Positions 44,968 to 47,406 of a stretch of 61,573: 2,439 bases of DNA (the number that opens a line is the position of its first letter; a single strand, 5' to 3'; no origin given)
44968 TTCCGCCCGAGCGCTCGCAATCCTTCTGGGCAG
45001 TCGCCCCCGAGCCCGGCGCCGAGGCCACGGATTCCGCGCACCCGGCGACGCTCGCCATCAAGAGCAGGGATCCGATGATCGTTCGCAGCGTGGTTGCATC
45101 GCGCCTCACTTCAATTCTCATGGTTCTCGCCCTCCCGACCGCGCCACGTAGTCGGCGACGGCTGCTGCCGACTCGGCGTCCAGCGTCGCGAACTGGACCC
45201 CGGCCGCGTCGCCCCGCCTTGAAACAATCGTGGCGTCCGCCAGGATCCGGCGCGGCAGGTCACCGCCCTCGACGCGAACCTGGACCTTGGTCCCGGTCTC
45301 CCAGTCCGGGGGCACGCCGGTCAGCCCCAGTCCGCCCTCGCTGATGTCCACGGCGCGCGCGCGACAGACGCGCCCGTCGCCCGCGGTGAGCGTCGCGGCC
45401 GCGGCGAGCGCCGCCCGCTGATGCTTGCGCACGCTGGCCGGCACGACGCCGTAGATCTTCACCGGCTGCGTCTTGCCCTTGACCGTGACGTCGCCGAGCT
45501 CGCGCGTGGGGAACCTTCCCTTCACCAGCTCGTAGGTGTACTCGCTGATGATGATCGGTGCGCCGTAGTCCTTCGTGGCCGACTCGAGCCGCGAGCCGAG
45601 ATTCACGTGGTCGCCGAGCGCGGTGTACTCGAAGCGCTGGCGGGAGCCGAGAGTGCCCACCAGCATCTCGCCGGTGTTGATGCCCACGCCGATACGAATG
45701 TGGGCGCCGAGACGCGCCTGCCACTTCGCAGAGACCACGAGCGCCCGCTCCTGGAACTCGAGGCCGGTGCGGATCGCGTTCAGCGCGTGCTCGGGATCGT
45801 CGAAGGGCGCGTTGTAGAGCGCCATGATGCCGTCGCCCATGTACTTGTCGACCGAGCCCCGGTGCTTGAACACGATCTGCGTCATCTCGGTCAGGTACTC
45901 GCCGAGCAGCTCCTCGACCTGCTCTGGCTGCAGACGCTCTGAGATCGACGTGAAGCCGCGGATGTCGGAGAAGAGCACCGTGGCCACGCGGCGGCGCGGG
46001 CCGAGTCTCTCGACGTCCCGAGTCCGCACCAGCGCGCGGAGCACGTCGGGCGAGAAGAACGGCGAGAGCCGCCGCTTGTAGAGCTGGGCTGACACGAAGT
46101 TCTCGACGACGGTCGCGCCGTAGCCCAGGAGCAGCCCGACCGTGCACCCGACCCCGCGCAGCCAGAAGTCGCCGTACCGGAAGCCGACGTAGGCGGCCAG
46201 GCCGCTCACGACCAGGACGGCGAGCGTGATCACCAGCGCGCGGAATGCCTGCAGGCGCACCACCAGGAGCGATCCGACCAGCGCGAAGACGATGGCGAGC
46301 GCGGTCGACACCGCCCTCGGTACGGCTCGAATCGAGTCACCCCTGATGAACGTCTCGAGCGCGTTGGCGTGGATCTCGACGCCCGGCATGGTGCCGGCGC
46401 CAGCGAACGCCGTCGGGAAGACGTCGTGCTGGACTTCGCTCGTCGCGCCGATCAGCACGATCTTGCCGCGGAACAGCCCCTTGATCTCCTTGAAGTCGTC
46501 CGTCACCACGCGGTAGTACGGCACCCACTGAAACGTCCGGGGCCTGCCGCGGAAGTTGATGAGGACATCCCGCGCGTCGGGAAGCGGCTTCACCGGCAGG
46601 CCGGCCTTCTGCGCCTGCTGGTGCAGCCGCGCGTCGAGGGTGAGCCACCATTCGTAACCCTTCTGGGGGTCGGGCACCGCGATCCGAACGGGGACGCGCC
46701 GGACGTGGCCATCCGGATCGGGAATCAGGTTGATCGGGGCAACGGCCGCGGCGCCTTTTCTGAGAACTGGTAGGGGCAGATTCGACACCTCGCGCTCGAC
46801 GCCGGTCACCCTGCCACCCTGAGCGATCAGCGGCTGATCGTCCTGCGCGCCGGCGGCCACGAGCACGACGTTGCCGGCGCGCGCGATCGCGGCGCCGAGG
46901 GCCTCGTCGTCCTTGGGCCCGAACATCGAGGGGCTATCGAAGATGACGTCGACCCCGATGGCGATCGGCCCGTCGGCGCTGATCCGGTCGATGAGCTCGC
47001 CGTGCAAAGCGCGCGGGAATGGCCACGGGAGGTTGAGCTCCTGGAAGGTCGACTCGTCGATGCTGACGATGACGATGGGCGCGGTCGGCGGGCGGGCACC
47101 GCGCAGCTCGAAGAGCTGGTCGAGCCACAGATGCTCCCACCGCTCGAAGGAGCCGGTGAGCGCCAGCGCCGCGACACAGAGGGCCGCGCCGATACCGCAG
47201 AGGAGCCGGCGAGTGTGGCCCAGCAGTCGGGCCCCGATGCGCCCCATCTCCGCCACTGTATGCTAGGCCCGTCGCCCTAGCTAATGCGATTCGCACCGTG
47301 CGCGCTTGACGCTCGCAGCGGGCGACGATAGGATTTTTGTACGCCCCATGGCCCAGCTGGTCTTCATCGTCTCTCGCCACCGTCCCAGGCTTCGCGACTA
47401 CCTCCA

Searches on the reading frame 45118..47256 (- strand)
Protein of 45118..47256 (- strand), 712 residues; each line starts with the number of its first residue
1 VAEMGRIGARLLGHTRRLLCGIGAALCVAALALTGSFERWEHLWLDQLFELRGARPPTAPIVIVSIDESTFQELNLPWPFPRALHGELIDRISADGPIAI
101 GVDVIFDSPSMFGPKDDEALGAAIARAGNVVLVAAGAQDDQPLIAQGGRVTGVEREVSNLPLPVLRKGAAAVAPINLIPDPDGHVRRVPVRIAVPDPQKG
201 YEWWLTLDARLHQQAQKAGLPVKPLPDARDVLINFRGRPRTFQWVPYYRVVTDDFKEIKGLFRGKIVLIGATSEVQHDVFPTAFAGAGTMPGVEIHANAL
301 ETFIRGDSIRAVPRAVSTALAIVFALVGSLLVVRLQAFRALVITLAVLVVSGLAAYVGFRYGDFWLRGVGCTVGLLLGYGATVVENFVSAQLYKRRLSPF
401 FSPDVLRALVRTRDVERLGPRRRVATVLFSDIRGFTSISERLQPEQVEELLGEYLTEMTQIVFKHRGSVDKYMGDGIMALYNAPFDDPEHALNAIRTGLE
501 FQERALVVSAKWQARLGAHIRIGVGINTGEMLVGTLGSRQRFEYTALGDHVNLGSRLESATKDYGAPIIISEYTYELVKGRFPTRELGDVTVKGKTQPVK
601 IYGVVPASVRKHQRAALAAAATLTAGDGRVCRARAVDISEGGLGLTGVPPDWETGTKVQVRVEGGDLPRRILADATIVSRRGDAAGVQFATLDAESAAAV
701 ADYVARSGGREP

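Call 19: search_protein_families(library=pfam, max_evalue=0.001, proteins=[window:45118-47256:-])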
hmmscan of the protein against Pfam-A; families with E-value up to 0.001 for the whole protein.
window:45118-47256:- (712 aa): 3 families
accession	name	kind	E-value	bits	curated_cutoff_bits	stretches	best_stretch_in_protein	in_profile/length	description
PF05226.16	CHASE2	-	2.1e-52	178.7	26.3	1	25-328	3-254/257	CHASE2 domain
PF00211.25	Guanylate_cyc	-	1.9e-23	83.5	21.9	1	425-597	9-175/183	Adenylate and Guanylate cyclase catalytic domain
PF07238.19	PilZ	-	4.1e-11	43.6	22.5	1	609-705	2-101/102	PilZ domain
